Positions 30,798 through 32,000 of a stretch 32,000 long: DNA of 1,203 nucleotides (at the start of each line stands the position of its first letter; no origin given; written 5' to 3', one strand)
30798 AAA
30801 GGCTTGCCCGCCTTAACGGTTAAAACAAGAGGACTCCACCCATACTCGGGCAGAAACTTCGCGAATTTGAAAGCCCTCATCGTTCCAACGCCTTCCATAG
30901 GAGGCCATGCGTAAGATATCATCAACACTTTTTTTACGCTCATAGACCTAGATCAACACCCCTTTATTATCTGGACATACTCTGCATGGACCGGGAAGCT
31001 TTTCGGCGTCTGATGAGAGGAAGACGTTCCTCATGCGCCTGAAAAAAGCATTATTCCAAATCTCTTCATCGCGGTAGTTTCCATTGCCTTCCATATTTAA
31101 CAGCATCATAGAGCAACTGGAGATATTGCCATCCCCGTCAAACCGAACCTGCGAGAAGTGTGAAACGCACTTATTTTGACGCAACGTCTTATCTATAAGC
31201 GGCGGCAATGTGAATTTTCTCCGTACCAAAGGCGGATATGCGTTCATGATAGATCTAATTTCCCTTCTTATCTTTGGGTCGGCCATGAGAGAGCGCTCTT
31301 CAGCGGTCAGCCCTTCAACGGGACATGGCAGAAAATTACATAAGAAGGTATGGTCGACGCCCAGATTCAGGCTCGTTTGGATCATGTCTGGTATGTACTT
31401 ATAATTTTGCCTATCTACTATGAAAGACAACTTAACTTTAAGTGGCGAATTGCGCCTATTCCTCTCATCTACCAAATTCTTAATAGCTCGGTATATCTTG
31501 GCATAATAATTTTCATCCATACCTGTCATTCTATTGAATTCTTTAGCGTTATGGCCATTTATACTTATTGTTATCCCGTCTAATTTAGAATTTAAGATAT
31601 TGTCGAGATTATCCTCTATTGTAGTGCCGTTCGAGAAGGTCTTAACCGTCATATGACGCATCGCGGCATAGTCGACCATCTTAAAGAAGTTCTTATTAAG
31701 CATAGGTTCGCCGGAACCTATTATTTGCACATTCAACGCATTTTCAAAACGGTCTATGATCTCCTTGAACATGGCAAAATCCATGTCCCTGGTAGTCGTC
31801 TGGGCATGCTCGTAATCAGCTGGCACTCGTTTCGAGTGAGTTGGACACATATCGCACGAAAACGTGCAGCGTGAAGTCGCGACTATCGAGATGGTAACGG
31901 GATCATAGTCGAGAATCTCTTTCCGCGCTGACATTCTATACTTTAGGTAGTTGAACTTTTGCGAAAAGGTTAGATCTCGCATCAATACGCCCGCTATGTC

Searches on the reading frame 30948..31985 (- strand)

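Call 12: search_protein_families(library=pfam, proteins=[window:30948-31985:-], max_evalue=0.01)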
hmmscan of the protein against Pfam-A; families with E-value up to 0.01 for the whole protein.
window:30948-31985:- (345 aa): 3 families
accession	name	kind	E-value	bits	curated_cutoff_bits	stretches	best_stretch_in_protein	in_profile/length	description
PF04055.27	Radical_SAM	-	4.6e-16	59.9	29.5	1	35-201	2-162/166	Radical SAM superfamily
PF13186.11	SPASM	-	0.00052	20.7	21.5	1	273-338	1-67/67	Iron-sulfur cluster-binding domain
PF13353.11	Fer4_12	-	0.0096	16.7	22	0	37-148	12-119/137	4Fe-4S single cluster domain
